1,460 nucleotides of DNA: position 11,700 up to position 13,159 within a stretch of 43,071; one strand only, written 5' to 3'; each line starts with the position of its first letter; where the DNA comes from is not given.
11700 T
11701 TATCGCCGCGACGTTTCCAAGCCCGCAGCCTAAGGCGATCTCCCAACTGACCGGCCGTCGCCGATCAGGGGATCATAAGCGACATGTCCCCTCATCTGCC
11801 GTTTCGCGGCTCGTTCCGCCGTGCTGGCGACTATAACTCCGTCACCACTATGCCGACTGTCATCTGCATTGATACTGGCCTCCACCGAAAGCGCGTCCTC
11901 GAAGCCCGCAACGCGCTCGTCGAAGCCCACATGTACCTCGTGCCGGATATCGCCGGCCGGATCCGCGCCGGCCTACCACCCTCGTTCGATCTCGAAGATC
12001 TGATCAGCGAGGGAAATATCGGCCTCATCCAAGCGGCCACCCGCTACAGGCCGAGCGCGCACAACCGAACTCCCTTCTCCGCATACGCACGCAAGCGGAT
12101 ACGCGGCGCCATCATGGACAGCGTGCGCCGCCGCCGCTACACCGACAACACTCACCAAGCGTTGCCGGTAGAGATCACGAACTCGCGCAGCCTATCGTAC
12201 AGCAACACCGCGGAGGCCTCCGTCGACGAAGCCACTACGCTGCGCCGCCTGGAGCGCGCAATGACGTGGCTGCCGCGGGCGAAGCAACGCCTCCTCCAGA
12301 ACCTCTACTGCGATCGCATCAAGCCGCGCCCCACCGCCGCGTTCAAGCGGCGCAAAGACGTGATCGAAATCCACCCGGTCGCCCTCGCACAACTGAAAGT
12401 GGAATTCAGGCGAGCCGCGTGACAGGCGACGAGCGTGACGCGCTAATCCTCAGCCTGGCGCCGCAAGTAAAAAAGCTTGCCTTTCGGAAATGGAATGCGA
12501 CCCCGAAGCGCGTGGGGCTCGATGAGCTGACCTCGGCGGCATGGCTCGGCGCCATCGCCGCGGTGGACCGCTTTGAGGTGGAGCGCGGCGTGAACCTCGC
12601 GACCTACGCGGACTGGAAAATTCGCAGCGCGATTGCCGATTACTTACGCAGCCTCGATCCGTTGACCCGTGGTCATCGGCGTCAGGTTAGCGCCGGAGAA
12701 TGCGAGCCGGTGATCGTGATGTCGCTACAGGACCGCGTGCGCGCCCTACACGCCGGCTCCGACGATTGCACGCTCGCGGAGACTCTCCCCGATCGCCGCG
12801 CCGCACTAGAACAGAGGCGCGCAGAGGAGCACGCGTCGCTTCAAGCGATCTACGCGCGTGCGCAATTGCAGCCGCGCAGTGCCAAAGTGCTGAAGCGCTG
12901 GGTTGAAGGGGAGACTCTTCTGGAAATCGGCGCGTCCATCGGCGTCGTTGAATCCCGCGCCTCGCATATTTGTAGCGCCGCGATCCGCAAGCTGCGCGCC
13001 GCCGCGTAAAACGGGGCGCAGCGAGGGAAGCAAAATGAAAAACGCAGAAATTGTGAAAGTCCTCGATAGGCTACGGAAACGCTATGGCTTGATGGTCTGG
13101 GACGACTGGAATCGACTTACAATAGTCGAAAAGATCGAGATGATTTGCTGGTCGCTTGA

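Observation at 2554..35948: Strand-specific motif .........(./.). recurs six times, mostly 15-25 nt upstream of start codons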

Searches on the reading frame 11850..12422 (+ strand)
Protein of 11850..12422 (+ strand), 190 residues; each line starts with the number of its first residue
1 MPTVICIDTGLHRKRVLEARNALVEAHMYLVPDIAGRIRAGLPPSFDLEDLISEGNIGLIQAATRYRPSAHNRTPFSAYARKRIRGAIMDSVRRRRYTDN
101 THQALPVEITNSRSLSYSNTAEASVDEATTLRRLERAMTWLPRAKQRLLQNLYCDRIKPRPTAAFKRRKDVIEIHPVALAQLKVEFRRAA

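Call 7: search_protein_families(library=pfam, max_evalue=0.01, proteins=[window:11850-12422:+])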
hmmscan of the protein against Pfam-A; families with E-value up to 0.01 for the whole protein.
window:11850-12422:+ (190 aa): 1 family
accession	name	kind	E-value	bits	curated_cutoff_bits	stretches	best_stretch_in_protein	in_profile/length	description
PF04542.20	Sigma70_r2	-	2.2e-12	47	24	1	23-96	1-69/71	Sigma-70 region 2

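Call 45: search_protein_families(library=ncbifam, max_evalue=0.01, proteins=[window:11850-12422:+])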
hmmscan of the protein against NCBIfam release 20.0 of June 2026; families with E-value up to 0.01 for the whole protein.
window:11850-12422:+ (190 aa): 40 families (the best 25 are shown)
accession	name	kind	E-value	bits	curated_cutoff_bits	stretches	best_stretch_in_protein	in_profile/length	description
TIGR02479.1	FliA_WhiG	subfamily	1e-18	67.9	189.6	1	23-98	1-74/224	FliA/WhiG family RNA polymerase sigma factor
NF005413.0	PRK06986.1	subfamily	3.2e-18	66.5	201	1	18-96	13-89/241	RNA polymerase sigma factor FliA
TIGR02937.1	sigma70-ECF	superfamily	3e-17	62.8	42.9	1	18-158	1-135/165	sigma-70 family RNA polymerase sigma factor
NF004935.0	PRK06288.1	equivalog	6.1e-14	52.3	343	1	17-94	32-107/270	RNA polymerase sigma factor WhiG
NF005809.0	PRK07670.1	equivalog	1.4e-13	51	326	1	14-96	19-99/255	FliA/WhiG family RNA polymerase sigma factor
NF005693.0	PRK07500.1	equivalog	1.2e-11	44.3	315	1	14-94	36-111/289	RNA polymerase factor sigma-32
TIGR02394.1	rpoS_proteo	equivalog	1.2e-10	41.4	378.7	1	17-130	45-157/285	RNA polymerase sigma factor RpoS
NF004572.0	PRK05911.1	equivalog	1.2e-10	41.2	378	1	16-98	21-101/257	RNA polymerase sigma factor sigma-28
NF041931.2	MzaA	equivalog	2.9e-10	39.6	800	1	13-89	470-545/726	MZA anti-phage system associated sigma-70 family RNA polymerase sigma factor MzaA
NF004207.0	PRK05657.1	equivalog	1.6e-09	37.6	394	1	16-130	87-200/329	RNA polymerase sigma factor RpoS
TIGR02392.1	rpoH_proteo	equivalog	5.5e-09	36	323.1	1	11-92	28-104/270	RNA polymerase sigma factor RpoH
NF005644.0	PRK07408.1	subfamily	8.2e-09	35.5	261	1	12-96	21-101/258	RNA polymerase sigma factor SigF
NF005143.0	PRK06596.1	subfamily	1.2e-08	34.8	241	1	11-92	41-117/285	RNA polymerase factor sigma-32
NF004471.0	PRK05803.1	subfamily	1.5e-07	30.9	252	1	17-98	49-125/235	RNA polymerase sporulation sigma factor SigK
TIGR02393.1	RpoD_Cterm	equivalog_domain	1.9e-07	30.9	354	1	19-92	1-69/238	RNA polymerase sigma factor RpoD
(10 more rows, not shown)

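Call 46: search_solved_structures(query=window:11850-12422:+, max_evalue=0.1, show_alignments=1)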
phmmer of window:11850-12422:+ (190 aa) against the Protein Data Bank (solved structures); distinct sequences matched with E-value up to 0.1: 70 (the best 60 are shown).
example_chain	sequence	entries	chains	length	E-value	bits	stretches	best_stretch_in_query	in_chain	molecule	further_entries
6pmi_F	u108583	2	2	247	3.5e-10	43.7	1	20-100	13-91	RNA polymerase sigma factor FliA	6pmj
9wsm_F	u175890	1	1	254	1e-09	42.2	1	18-100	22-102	RNA polymerase sigma factor FliA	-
9wsf_A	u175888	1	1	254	1e-09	42.2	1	18-100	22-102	RNA polymerase sigma factor FliA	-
6pfv_A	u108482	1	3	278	6.6e-08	36.3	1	20-96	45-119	RNA polymerase sigma factor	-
6pfj_A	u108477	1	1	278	8.4e-08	35.9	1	20-96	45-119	RNA polymerase sigma factor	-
1rp3_A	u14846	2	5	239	1.5e-07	35.1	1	20-95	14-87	RNA polymerase sigma factor SIGMA-28 (FliA) | RNA polymerase sigma factor FliA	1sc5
6omf_F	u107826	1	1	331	3.2e-06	30.8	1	18-129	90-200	RNA polymerase sigma factor RpoS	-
6kj6_F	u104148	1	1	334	3.3e-06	30.7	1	18-129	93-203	RNA polymerase sigma factor RpoS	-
5ipl_F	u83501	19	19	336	3.3e-06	30.7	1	18-129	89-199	RNA polymerase sigma factor RpoS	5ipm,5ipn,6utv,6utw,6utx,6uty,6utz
6uu8_FFF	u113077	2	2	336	3.6e-06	30.6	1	18-129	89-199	RNA polymerase sigma factor RpoS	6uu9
7f0r_F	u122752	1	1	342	3.9e-06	30.5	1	19-131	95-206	RNA polymerase sigma factor RpoS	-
7vf9_F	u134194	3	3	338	3.9e-06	30.5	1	19-131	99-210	RNA polymerase sigma factor RpoS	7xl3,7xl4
5h6x_A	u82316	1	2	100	1.1e-05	29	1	13-91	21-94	RNA polymerase sigma factor RpoS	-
7lq4_A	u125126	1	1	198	6.6e-05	26.5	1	13-96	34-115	WhiG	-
1ku2_A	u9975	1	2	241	0.00023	24.7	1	14-97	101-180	sigma factor sigA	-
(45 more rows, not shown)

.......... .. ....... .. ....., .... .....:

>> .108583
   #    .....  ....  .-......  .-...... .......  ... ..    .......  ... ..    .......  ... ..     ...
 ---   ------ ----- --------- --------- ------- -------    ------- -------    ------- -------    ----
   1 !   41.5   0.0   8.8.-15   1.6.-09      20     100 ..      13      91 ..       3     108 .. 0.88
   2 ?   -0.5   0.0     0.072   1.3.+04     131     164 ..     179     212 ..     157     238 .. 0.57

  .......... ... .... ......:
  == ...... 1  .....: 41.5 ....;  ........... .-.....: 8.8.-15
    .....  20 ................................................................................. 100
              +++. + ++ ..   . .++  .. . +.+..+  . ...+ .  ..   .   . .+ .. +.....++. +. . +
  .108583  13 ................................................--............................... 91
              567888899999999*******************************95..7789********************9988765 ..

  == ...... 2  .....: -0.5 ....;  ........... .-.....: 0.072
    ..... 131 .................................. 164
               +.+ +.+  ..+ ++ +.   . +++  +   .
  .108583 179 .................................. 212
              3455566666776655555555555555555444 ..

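Call 61: find_related_loci(query=A2, collection=viral_contigs, flank=6000)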
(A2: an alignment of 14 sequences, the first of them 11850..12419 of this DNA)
Query A2 (190 aa) in viral_contigs; peptide patterns used: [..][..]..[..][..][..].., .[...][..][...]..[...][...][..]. (x = any residue, [..] = any of these).
44 stretches matched a pattern; 21 encode a relative of the query (tblastn E <= 1e-3); 21 distinct loci.
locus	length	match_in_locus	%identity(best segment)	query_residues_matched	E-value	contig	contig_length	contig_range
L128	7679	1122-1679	48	3-186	1e-43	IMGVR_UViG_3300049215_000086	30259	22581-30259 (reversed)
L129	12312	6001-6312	57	2-105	7e-36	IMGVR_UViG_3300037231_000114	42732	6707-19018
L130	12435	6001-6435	48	2-142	9e-36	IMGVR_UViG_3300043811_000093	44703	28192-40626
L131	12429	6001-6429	46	7-153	2e-35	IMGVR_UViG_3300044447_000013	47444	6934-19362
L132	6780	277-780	41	4-159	2e-33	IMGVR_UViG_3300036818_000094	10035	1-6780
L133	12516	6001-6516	42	2-153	2e-33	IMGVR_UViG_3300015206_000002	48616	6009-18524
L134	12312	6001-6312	56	2-105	3e-33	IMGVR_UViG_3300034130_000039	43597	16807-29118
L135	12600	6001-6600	45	3-186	2e-43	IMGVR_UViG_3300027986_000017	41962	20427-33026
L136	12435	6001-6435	43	7-154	1e-32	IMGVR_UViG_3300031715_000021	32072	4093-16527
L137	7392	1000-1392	45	20-154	8e-32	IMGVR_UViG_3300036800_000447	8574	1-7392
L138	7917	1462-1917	44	1-153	3e-29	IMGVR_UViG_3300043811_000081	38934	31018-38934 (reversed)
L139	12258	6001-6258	58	16-101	9e-29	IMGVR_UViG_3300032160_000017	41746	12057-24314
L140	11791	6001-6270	59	16-105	2e-28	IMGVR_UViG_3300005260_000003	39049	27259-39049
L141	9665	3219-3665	39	2-154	5e-28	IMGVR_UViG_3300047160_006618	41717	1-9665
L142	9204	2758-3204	39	2-154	4e-28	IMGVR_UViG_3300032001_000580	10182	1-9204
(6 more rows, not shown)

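Call 62: find_related_loci(query=A2, collection=metagenome_contigs, flank=6000)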
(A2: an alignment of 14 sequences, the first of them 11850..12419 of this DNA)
Query A2 (190 aa) in metagenome_contigs; peptide patterns used: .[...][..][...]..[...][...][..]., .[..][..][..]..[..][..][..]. (x = any residue, [..] = any of these).
358 stretches matched a pattern; 17 encode a relative of the query (tblastn E <= 1e-3); 17 distinct loci.
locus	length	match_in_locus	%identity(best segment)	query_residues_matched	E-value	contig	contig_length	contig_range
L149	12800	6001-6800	71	1-190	3e-90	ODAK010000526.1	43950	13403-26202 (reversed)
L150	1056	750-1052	91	1-101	1e-63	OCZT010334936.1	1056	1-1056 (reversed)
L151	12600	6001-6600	45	3-186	8e-44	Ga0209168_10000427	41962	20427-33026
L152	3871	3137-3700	45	1-176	2e-42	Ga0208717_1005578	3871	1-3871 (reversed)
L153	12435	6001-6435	43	7-154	4e-33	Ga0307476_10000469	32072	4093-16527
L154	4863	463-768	53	4-105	7e-31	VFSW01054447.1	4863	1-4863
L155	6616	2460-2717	58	16-101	4e-29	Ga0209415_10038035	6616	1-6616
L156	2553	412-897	41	21-183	3e-28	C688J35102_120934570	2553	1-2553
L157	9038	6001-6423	42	20-164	5e-28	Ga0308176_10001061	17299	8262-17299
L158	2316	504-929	45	20-164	3e-27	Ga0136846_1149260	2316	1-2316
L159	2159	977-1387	41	1-142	2e-24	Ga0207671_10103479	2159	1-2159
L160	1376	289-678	41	20-142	8e-24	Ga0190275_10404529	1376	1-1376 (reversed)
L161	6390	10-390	40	34-164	2e-22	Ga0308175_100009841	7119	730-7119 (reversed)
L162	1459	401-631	46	24-103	1e-13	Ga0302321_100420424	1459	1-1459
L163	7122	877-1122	38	14-97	1e-12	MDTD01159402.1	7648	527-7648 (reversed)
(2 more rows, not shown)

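Call 72: search_protein_families(library=pfam, max_evalue=0.01, proteins=[L135:5986-6609:+, L135:6988-7401:+, L135:7601-7867:+, L135:7995-8465:+, L135:7997-8818:+, L135:8478-9032:+, L135:9029-9478:+, L135:9433-9945:+, L135:9942-10385:+, L135:10494-10736:+])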
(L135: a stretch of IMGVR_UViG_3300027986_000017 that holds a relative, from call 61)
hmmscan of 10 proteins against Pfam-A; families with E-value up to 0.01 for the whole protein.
L135:5986-6609:+ (207 aa): 1 family
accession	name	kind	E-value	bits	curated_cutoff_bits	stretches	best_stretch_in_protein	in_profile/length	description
PF04542.20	Sigma70_r2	-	1e-10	41.7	24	1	26-98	1-68/71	Sigma-70 region 2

L135:6988-7401:+ (137 aa): 0 families

L135:7601-7867:+ (88 aa): 0 families

L135:7995-8465:+ (156 aa): 3 families
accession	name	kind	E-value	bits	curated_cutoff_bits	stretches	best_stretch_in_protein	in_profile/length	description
PF18896.5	SLT_3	-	1.3e-16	61.3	27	1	34-115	2-77/89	Lysozyme like domain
PF01464.25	SLT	-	4e-07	30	21.3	1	48-115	16-75/117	Transglycosylase SLT domain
PF18013.6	Phage_lysozyme2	-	8.1e-05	23.3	28.2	1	28-81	2-54/140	Phage tail lysozyme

L135:7997-8818:+ (273 aa): 0 families

L135:8478-9032:+ (184 aa): 0 families

L135:9029-9478:+ (149 aa): 0 families

L135:9433-9945:+ (170 aa): 0 families

L135:9942-10385:+ (147 aa): 0 families

L135:10494-10736:+ (80 aa): 0 families

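Call 73: find_related_loci(query=L135:11662-12483:+, collection=viral_contigs, flank=10000)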
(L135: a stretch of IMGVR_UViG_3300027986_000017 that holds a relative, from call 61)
Query L135:11662-12483:+ (273 aa) in viral_contigs; peptide patterns used: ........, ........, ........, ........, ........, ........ (x = any residue, [..] = any of these).
28 stretches matched a pattern; 4 encode a relative of the query (tblastn E <= 1e-3); 4 distinct loci.
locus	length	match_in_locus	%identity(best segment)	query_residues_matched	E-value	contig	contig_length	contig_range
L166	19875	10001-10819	100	1-273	6e-163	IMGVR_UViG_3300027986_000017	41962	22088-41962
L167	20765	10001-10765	47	16-270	3e-42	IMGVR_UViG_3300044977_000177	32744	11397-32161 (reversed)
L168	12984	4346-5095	41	6-255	3e-35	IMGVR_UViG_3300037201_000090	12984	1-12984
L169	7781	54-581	49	85-259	1e-22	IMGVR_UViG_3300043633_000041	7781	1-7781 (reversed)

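Call 75: find_related_loci(query=L135:426-1211:-, collection=viral_contigs, flank=10000)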
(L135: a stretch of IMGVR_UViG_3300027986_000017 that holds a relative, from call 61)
Query L135:426-1211:- (261 aa) in viral_contigs; peptide patterns used: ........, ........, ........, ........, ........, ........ (x = any residue, [..] = any of these).
14 stretches matched a pattern; 7 encode a relative of the query (tblastn E <= 1e-3); 7 distinct loci.
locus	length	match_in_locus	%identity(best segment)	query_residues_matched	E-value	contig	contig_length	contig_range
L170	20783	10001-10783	100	1-261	7e-177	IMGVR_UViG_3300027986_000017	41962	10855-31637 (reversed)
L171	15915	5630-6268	45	6-223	3e-53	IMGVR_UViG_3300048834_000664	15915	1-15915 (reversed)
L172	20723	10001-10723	44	8-254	1e-51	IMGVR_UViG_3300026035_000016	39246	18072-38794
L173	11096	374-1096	44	8-254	1e-51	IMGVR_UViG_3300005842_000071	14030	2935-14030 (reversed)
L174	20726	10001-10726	43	8-254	4e-50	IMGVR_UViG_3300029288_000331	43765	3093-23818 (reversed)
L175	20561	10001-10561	33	18-216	7e-26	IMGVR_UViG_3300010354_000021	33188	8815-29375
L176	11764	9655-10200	31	11-212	3e-19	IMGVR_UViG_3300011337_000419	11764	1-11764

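Call 78: find_related_loci(query=L170:19563-20504:-, collection=viral_contigs, flank=10000)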
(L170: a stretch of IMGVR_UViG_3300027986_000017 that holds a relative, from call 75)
Query L170:19563-20504:- (313 aa) in viral_contigs; peptide patterns used: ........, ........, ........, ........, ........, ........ (x = any residue, [..] = any of these).
4 stretches matched a pattern; 2 encode a relative of the query (tblastn E <= 1e-3); 2 distinct loci.
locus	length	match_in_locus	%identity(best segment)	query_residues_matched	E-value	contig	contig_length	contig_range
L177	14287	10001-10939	100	1-313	0e+0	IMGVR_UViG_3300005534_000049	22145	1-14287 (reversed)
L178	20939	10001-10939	100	1-313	0e+0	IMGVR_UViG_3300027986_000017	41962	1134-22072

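Call 81: find_related_loci(query=L178:884-2545:+, collection=viral_contigs, flank=3000)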
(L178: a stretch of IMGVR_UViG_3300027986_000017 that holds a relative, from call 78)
Query L178:884-2545:+ (553 aa) in viral_contigs; peptide patterns used: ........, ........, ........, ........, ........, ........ (x = any residue, [..] = any of these).
10 stretches matched a pattern; 10 encode a relative of the query (tblastn E <= 1e-3); 10 distinct loci.
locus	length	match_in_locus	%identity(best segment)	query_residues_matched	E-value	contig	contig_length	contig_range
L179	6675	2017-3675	100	1-553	0e+0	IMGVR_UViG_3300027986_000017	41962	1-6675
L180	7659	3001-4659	100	1-553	0e+0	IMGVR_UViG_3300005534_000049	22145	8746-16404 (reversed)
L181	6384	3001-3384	72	424-553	3e-51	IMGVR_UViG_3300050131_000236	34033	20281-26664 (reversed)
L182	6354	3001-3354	80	432-551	1e-46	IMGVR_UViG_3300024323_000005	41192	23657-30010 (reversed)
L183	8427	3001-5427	69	16-553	3e-45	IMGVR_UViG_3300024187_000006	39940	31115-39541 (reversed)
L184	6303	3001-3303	40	443-548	1e-10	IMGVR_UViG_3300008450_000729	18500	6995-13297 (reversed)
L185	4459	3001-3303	40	443-548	1e-10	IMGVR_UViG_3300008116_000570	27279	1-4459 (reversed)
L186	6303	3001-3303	40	443-548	1e-10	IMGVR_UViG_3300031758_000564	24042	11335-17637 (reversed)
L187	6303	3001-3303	40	443-548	2e-10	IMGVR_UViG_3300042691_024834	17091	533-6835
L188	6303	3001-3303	40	443-548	1e-10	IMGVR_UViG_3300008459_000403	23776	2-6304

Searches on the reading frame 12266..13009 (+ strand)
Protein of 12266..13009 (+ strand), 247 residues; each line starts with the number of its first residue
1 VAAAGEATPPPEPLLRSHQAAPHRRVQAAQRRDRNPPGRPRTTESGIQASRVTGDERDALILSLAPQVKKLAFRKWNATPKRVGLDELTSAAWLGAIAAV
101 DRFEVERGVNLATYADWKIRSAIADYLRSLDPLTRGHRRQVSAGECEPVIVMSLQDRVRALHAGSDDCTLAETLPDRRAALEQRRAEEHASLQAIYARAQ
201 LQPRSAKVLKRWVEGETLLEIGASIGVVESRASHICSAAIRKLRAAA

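Call 7: search_protein_families(library=pfam, max_evalue=0.01, proteins=[window:12266-13009:+])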
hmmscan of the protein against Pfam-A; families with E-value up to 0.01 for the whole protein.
window:12266-13009:+ (247 aa): 2 families
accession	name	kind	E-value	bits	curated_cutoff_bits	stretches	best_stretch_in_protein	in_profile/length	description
PF04542.20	Sigma70_r2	-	4.4e-11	42.8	24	1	60-130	1-68/71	Sigma-70 region 2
PF04545.22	Sigma70_r4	-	3.2e-06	27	24.1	1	199-245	3-50/50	Sigma-70, region 4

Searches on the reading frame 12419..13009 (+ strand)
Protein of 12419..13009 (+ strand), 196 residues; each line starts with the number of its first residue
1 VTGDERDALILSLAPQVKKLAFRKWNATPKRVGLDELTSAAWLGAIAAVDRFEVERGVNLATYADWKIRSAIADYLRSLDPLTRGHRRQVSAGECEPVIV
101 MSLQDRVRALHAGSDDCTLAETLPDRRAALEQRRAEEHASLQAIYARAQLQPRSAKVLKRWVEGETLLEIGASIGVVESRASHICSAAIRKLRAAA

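Call 45: search_protein_families(library=ncbifam, max_evalue=0.01, proteins=[window:12419-13009:+])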
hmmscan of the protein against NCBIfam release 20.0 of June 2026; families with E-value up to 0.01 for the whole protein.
window:12419-13009:+ (196 aa): 41 families (the best 25 are shown)
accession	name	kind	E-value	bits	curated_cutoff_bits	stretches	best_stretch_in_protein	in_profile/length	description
TIGR02479.1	FliA_WhiG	subfamily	3.6e-22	79.2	189.6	2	10-91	2-83/224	FliA/WhiG family RNA polymerase sigma factor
NF004935.0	PRK06288.1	equivalog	3.7e-22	79.2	343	2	6-90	35-119/270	RNA polymerase sigma factor WhiG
NF005413.0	PRK06986.1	subfamily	9.2e-20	71.5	201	2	5-91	14-100/241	RNA polymerase sigma factor FliA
TIGR02937.1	sigma70-ECF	superfamily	6.9e-18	64.8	42.9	1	5-194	2-163/165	sigma-70 family RNA polymerase sigma factor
NF004572.0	PRK05911.1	equivalog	2.5e-17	63.1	378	2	5-85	24-104/257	RNA polymerase sigma factor sigma-28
NF005809.0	PRK07670.1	equivalog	3.1e-14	53.1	326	1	7-90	26-109/255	FliA/WhiG family RNA polymerase sigma factor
NF005644.0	PRK07408.1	subfamily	3.7e-11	43.1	261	1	16-88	39-109/258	RNA polymerase sigma factor SigF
NF005693.0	PRK07500.1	equivalog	5.2e-11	42.2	315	1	32-76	65-109/289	RNA polymerase factor sigma-32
TIGR02980.1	SigBFG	subfamily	1.7e-10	41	234.35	2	6-78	5-74/227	SigB/SigF/SigG family RNA polymerase sigma factor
NF005143.0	PRK06596.1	subfamily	3.7e-10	39.8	241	2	36-76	77-117/285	RNA polymerase factor sigma-32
TIGR02392.1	rpoH_proteo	equivalog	2.5e-09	37.2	323.1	1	36-76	64-104/270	RNA polymerase sigma factor RpoH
TIGR02393.1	RpoD_Cterm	equivalog_domain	4.1e-09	36.4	354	1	36-73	29-66/238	RNA polymerase sigma factor RpoD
NF004208.0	PRK05658.1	equivalog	1.6e-08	34.1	555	1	43-73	428-458/631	RNA polymerase sigma factor RpoD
NF006071.0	PRK08215.1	equivalog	3.6e-08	33.3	372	1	34-82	64-112/258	RNA polymerase sporulation sigma factor SigG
TIGR02997.1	Sig70-cyanoRpoD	subfamily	1.5e-07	31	384.5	1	37-73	104-140/298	RNA polymerase sigma factor, RpoD/SigA family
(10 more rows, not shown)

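Call 47: search_solved_structures(query=window:12419-13009:+, max_evalue=0.1, show_alignments=1)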
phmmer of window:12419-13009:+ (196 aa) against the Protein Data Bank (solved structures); distinct sequences matched with E-value up to 0.1: 69 (the best 60 are shown).
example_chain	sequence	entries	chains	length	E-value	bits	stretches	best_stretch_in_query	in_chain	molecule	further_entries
6pfv_A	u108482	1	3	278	8.2e-19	71.6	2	2-90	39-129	RNA polymerase sigma factor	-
6pfj_A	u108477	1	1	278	9.1e-19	71.5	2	2-90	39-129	RNA polymerase sigma factor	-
6pmi_F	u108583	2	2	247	3.1e-11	47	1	13-90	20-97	RNA polymerase sigma factor FliA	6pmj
9wsf_A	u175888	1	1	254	8.5e-11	45.5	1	5-88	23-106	RNA polymerase sigma factor FliA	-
9wsm_F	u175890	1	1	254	8.5e-11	45.5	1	5-88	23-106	RNA polymerase sigma factor FliA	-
7lq4_A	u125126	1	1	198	6.8e-10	42.6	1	6-83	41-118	WhiG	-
1rp3_A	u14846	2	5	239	3.6e-07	33.7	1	5-87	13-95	RNA polymerase sigma factor SIGMA-28 (FliA) | RNA polymerase sigma factor FliA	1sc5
7vf9_F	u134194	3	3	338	4.4e-06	30.2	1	31-73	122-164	RNA polymerase sigma factor RpoS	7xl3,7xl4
7f0r_F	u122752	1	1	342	4.6e-06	30.1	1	31-73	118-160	RNA polymerase sigma factor RpoS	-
9gdo_F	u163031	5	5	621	8.5e-06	29.3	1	37-74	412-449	RNA polymerase sigma factor RpoD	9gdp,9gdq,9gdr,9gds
1l9u_H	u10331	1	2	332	1.8e-05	28.2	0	37-73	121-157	SIGMA FACTOR SIGA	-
4ljz_F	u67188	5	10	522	2e-05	28.1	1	37-74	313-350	RNA polymerase sigma factor RpoD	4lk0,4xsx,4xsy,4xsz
5vt0_L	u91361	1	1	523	2e-05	28.1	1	37-74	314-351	RNA polymerase sigma factor RpoD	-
8k59_F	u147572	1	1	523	2e-05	28.1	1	37-74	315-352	RNA polymerase sigma factor RpoD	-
4xln_F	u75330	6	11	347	2e-05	28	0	37-73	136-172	RNA polymerase sigma factor SigA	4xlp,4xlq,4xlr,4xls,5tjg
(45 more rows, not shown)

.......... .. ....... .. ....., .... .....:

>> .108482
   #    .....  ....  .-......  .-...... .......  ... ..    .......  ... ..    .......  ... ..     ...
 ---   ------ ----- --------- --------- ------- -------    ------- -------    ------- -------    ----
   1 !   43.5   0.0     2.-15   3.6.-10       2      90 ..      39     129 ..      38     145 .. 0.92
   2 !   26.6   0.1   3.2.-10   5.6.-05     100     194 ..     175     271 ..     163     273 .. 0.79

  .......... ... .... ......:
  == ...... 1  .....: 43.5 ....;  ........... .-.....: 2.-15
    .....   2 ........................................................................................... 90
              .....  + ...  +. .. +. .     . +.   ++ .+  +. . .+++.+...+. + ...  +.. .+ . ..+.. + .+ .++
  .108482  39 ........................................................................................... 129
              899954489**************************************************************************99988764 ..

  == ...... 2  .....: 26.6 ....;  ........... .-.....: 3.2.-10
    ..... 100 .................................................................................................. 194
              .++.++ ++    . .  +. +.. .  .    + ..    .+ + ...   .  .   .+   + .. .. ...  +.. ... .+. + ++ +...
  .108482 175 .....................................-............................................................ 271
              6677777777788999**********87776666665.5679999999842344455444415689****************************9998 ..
